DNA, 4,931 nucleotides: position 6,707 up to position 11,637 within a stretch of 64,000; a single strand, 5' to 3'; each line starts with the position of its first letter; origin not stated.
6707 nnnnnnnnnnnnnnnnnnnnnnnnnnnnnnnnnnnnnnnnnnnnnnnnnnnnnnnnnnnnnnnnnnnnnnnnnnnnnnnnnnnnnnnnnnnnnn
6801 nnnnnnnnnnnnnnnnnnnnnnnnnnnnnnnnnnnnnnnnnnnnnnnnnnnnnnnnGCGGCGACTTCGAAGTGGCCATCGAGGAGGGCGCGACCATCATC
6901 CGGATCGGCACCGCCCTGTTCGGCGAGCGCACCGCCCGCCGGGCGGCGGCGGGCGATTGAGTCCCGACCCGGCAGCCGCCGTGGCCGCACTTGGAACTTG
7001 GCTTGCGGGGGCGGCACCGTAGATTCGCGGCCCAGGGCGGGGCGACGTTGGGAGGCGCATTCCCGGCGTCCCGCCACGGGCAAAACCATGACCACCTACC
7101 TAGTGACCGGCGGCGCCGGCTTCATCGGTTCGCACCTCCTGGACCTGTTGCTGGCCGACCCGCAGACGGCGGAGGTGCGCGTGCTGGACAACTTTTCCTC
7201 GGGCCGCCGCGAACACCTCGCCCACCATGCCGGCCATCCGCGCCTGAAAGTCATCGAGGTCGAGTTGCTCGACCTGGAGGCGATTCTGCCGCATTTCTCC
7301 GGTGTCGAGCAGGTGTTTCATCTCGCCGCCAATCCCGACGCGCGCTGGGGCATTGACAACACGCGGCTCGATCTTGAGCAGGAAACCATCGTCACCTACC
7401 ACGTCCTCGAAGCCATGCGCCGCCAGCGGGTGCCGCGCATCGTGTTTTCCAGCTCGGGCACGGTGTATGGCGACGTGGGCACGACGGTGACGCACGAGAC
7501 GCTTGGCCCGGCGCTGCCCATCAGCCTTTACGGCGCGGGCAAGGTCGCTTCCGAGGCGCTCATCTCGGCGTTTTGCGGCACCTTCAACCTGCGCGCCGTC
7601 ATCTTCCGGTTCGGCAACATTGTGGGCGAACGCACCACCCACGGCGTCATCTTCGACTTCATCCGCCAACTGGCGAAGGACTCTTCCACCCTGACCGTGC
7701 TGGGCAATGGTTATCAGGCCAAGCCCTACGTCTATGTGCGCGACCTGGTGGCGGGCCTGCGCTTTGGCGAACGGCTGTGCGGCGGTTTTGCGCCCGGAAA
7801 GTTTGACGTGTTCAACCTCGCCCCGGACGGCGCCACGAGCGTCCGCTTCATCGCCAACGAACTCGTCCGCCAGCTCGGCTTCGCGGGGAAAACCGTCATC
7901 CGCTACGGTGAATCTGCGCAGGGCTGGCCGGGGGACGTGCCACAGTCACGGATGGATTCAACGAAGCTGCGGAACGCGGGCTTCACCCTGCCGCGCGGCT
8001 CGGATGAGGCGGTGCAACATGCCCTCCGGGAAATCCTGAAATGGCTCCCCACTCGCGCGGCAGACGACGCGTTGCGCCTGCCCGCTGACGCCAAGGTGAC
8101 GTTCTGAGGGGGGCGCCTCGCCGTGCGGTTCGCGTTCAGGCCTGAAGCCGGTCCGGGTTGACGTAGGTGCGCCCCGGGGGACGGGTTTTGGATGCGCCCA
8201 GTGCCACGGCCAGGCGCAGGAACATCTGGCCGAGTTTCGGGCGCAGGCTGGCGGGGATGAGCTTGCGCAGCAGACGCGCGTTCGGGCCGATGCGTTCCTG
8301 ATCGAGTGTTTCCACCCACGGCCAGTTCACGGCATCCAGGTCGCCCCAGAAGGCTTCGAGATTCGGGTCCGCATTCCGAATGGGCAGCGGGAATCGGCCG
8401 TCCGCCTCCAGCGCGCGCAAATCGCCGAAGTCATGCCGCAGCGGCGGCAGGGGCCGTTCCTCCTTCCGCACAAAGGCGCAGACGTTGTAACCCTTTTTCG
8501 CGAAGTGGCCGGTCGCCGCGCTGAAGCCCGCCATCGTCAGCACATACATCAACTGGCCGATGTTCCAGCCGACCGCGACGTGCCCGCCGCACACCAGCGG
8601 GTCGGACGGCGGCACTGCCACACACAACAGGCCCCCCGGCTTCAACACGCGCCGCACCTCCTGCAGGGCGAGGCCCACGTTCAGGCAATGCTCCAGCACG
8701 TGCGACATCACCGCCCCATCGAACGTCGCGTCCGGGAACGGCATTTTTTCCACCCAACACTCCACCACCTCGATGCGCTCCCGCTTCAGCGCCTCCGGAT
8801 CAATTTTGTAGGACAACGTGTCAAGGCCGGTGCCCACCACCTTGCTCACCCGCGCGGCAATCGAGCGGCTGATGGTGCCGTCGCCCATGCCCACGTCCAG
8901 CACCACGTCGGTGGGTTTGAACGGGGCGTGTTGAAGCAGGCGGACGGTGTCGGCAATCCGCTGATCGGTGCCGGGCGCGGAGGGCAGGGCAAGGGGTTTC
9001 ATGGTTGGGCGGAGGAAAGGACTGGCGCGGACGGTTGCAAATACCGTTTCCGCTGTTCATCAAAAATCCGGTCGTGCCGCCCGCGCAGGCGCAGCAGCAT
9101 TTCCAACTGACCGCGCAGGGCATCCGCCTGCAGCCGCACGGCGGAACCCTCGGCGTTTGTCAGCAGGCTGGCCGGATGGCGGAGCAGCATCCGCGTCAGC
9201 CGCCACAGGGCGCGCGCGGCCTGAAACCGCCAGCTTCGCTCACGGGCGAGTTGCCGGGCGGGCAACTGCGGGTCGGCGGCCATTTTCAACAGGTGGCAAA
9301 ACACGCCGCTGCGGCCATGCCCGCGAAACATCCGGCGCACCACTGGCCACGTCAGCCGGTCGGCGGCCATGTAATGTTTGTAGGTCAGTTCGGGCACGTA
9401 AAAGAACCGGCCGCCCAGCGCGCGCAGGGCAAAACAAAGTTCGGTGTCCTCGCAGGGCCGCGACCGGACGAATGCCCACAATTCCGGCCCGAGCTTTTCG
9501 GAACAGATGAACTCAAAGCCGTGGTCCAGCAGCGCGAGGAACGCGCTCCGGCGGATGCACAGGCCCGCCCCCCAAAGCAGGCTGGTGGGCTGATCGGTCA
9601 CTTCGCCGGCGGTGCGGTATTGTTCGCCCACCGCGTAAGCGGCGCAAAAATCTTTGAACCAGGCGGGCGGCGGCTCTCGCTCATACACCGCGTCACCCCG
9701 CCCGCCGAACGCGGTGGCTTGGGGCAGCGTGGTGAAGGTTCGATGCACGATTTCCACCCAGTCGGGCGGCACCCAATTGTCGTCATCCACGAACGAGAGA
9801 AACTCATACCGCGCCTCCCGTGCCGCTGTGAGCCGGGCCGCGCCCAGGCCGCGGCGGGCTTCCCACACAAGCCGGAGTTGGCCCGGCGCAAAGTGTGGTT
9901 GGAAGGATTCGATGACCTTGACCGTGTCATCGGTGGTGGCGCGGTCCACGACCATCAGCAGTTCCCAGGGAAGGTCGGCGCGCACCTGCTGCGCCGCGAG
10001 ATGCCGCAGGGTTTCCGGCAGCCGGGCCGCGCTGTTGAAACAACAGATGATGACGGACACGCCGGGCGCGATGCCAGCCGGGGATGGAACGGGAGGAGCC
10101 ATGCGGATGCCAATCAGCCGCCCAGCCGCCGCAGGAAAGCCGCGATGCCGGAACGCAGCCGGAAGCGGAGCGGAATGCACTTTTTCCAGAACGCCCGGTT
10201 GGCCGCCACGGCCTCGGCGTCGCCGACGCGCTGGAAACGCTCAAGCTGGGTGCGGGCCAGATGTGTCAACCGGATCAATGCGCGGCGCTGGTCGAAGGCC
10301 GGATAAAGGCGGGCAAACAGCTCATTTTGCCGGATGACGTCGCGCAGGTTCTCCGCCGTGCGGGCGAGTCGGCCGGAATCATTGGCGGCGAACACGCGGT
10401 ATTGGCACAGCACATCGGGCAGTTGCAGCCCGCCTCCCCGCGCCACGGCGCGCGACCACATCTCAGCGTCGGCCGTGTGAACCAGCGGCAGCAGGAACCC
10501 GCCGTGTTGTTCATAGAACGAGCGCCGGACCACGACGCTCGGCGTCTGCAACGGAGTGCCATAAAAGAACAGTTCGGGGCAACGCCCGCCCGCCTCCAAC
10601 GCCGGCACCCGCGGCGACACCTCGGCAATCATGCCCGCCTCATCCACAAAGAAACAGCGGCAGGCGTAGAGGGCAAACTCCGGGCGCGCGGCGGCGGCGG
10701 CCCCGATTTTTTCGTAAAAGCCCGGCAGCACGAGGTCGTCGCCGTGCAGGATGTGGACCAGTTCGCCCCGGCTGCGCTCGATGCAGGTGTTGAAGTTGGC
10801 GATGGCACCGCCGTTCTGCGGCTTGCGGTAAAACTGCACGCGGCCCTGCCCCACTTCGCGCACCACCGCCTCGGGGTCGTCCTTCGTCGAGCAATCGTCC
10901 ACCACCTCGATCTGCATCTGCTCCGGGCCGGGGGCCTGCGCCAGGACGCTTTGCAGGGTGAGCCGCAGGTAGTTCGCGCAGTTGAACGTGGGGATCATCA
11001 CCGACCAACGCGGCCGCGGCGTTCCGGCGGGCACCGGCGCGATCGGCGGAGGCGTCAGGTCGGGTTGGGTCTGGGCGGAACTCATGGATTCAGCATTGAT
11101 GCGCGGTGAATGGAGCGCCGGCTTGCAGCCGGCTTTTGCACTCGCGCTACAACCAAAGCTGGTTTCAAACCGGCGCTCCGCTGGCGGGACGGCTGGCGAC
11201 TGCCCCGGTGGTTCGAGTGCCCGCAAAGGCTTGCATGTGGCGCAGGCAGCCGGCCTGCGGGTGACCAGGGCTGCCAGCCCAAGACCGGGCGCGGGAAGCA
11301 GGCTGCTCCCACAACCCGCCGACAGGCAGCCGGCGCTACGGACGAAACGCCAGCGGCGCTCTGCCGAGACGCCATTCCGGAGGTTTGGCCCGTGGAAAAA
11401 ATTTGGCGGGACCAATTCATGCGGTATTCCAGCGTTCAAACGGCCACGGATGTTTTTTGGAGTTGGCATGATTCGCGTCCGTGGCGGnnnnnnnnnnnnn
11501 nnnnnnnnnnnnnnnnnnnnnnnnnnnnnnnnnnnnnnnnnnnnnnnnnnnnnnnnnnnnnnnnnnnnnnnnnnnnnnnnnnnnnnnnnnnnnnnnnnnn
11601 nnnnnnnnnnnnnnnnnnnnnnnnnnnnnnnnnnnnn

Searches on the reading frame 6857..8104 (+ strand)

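Call 60: search_protein_families(library=pfam, proteins=[window:6857-8104:+], max_evalue=0.001)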
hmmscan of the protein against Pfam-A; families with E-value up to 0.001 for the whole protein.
window:6857-8104:+ (416 aa): 7 families
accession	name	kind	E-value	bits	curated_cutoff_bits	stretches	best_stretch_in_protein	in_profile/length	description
PF01370.27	Epimerase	-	5.8e-43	147.5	20.9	1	82-301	2-221/240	NAD dependent epimerase/dehydratase family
PF16363.11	GDP_Man_Dehyd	-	4.1e-32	112.4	27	1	82-301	1-233/332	GDP-mannose 4,6 dehydratase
PF01073.25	3Beta_HSD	-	5.2e-16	58.9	22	1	82-297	1-221/280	3-beta hydroxysteroid dehydrogenase/isomerase family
PF13460.12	NAD_binding_10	-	6.3e-11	42.9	27.2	1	85-236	1-131/184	NAD(P)H-binding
PF02719.21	Polysacc_synt_2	-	1.4e-08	34.8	20.2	1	82-281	2-194/293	Polysaccharide biosynthesis protein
PF04321.23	RmlD_sub_bind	-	9.4e-08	31.9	27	1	81-392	3-284/287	RmlD substrate binding domain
PF07993.18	NAD_binding_4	-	1.5e-06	28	20.1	0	223-265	175-216/258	Male sterility protein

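Call 85: search_protein_families(library=ncbifam, proteins=[window:6857-8104:+], max_evalue=0.00001)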
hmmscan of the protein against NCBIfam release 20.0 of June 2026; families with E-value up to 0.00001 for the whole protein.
window:6857-8104:+ (416 aa): 19 families
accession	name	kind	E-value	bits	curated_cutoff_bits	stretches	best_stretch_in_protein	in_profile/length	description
TIGR01181.1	dTDP_gluc_dehyt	equivalog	5.9e-30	104.4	365.1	1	81-396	2-310/321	dTDP-glucose 4,6-dehydratase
TIGR01179.1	galE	equivalog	8e-28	97.2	262.3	1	82-333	3-268/332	UDP-glucose 4-epimerase GalE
TIGR04180.1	EDH_00030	hypoth_equivalog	8.4e-23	80.9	475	1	82-301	2-221/297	NAD-dependent 4,6-dehydratase LegB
TIGR02197.1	heptose_epim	equivalog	1e-15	57.7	274.6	1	82-299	2-224/316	ADP-glyceromanno-heptose 6-epimerase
NF007582.0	PRK10217.1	equivalog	1.4e-15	57.2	698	1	78-298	1-233/355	dTDP-glucose 4,6-dehydratase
NF043036.1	ErythonDh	equivalog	1.3e-14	54.2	325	1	82-240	4-164/321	D-erythronate dehydrogenase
NF007956.0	PRK10675.1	subfamily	1e-13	51.2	394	1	81-298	3-234/338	UDP-glucose 4-epimerase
TIGR03466.1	HpnA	hypoth_equivalog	1.5e-13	50.3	367.65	1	81-259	3-174/327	hopanoid-associated sugar epimerase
NF007490.0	PRK10084.1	subfamily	1.7e-11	43.7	649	1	82-298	4-240/361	dTDP-glucose 4,6-dehydratase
NF011728.1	PRK15181.1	equivalog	1.9e-10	40.3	760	1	80-333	17-275/348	Vi polysaccharide biosynthesis UDP-N-acetylglucosaminuronic acid C-4 epimerase TviC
NF005539.0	PRK07201.1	equivalog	5.7e-09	35.2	549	1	80-260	2-182/657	SDR family oxidoreductase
NF042422.1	oxyalk_red_OleD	equivalog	1e-08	35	580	1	82-211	4-121/329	2-alkyl-3-oxoalkanoate reductase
NF008360.0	PRK11150.1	equivalog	2.4e-08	33.6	452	1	82-397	3-306/310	ADP-glyceromanno-heptose 6-epimerase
TIGR02622.1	CDP_4_6_dhtase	equivalog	1.2e-07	31.2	278.45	1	81-335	7-274/352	CDP-glucose 4,6-dehydratase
NF050030.1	thlkprotThyD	equivalog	1.4e-07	31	400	1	83-298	5-213/305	thylakoid membrane protein ThyD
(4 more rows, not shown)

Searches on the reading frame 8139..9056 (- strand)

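Call 60: search_protein_families(library=pfam, proteins=[window:8139-9056:-], max_evalue=0.001)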
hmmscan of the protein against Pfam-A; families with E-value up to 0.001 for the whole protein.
window:8139-9056:- (306 aa): 8 families
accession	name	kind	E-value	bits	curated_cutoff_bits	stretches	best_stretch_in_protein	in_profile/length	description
PF08241.18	Methyltransf_11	-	1.8e-19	70.6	21.2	1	53-145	1-94/95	Methyltransferase domain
PF13649.12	Methyltransf_25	-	6.4e-15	56.1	27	1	52-142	1-97/97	Methyltransferase domain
PF13489.12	Methyltransf_23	-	1.3e-11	44.9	27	1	40-152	15-122/164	Methyltransferase domain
PF08242.18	Methyltransf_12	-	3.5e-09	37.7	30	1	53-144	1-98/98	Methyltransferase domain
PF13847.12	Methyltransf_31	-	6.1e-08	32.9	27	1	49-147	4-110/145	Methyltransferase domain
PF01209.24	Ubie_methyltran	-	1.8e-07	31.2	20.1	1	48-146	47-151/233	ubiE/COQ5 methyltransferase family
PF05148.21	Methyltransf_8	-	7.7e-06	26.4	27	1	49-147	73-157/219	Hypothetical methyltransferase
PF05219.18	DREV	-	0.00034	20.3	26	1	43-147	89-187/265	DREV methyltransferase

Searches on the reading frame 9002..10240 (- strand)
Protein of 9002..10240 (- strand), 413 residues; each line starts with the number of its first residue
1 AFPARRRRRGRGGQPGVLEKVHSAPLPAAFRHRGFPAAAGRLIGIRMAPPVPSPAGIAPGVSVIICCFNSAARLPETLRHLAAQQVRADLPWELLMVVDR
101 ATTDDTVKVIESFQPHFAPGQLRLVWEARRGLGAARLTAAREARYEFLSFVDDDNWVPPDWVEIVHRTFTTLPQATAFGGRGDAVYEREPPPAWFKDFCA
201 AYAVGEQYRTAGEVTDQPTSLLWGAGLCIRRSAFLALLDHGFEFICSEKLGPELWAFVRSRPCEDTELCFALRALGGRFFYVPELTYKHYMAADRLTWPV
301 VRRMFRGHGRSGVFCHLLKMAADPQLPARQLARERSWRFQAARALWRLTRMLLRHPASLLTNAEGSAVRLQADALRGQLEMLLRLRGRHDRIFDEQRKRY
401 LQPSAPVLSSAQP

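Call 60: search_protein_families(library=pfam, proteins=[window:9002-10240:-], max_evalue=0.001)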
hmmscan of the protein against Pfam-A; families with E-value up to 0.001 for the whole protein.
window:9002-10240:- (413 aa): 4 families
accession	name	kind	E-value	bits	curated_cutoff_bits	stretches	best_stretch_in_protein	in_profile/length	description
PF00535.33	Glycos_transf_2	-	1.2e-22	81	23.3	1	62-182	1-116/168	Glycosyl transferase family 2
PF13641.12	Glyco_tranf_2_3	-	4.4e-16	60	27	1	59-307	1-227/230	Glycosyltransferase like family 2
PF13632.12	Glyco_trans_2_3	-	5.3e-06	26.8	27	1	150-285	4-119/198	Glycosyl transferase family group 2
PF10111.15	Glyco_tranf_2_2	-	0.00024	21.1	27.3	1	62-165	1-102/276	Glycosyltransferase like family 2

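Call 85: search_protein_families(library=ncbifam, proteins=[window:9002-10240:-], max_evalue=0.00001)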
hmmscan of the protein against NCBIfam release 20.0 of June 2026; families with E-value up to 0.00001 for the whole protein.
window:9002-10240:- (413 aa): 9 families
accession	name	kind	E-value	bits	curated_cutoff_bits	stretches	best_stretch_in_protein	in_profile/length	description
NF038302.1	EPS_HpsE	equivalog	4.6e-41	140.8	300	1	61-320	3-253/307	hormogonium polysaccharide biosynthesis glycosyltransferase HpsE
NF041875.1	EPS_EpsD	equivalog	4.7e-14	52.5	370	1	61-299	1-214/325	exopolysaccharide biosynthesis glycosyltransferase EpsD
TIGR03965.1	mycofact_glyco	equivalog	2.1e-13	49.9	280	1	39-309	54-299/467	mycofactocin biosynthesis glycosyltransferase MftF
TIGR04283.1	glyco_like_mftF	equivalog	1e-09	38.3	182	1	61-174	1-103/221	TIGR04283 family arsenosugar biosynthesis glycosyltransferase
NF007482.0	PRK10073.1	equivalog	1.8e-09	37.1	423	1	59-160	6-101/334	glycosyltransferase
TIGR03937.1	PgaC_IcaA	equivalog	5.3e-08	32.2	422.3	1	58-180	44-161/407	poly-beta-1,6-N-acetyl-D-glucosamine synthase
NF041394.1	GtaseAglG_Halo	equivalog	5.3e-07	29.2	440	1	61-307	3-235/304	glucosyl-dolichyl phosphate glucuronosyltransferase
NF047683.1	TeichurnBiosyTuaG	equivalog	5.6e-07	29.5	400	1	58-158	5-101/252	teichuronic acid biosynthesis protein TuaG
NF038299.1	EPS_HpsN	equivalog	2e-06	27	425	1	60-181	2-118/317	hormogonium polysaccharide biosynthesis glycosyltransferase HpsN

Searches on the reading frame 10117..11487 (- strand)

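Call 60: search_protein_families(library=pfam, proteins=[window:10117-11487:-], max_evalue=0.001)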
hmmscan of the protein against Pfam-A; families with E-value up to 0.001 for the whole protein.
window:10117-11487:- (457 aa): 2 families
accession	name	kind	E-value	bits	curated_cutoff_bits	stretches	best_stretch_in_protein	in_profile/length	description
PF00535.33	Glycos_transf_2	-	2e-21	77.1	23.3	1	162-282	1-121/168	Glycosyl transferase family 2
PF13641.12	Glyco_tranf_2_3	-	1.5e-08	35.4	27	1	159-267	1-112/230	Glycosyltransferase like family 2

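Call 85: search_protein_families(library=ncbifam, proteins=[window:10117-11487:-], max_evalue=0.00001)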
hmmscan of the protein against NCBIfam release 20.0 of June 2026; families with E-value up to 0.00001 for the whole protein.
window:10117-11487:- (457 aa): 9 families
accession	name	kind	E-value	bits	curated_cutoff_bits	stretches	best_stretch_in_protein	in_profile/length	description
TIGR03965.1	mycofact_glyco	equivalog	2.8e-13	49.6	280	1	150-355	64-271/467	mycofactocin biosynthesis glycosyltransferase MftF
NF047683.1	TeichurnBiosyTuaG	equivalog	2.3e-10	40.5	400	1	158-259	5-105/252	teichuronic acid biosynthesis protein TuaG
NF041875.1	EPS_EpsD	equivalog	3.1e-10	40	370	1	162-259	2-98/325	exopolysaccharide biosynthesis glycosyltransferase EpsD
NF007482.0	PRK10073.1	equivalog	8.9e-08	31.5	423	1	159-265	6-110/334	glycosyltransferase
NF053739.1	GlytfEpsEBac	equivalog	2.7e-07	29.8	450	1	159-331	1-167/265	glycosyltransferase EpsE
TIGR04017.1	WcaA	equivalog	4.5e-07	29.8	495.75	1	157-255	3-100/279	colanic acid biosynthesis glycosyltransferase WcaA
NF050050.1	ProtGlycPglI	equivalog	6.8e-07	28.9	500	1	159-260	2-103/306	GalNAc(5)-diNAcBac-PP-undecaprenol beta-1,3-glucosyltransferase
NF007453.0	PRK10018.1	equivalog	1.8e-06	27.8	382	1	158-255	5-101/280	colanic acid biosynthesis glycosyltransferase WcaA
TIGR04283.1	glyco_like_mftF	equivalog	2e-06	27.5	182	1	162-350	2-172/221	TIGR04283 family arsenosugar biosynthesis glycosyltransferase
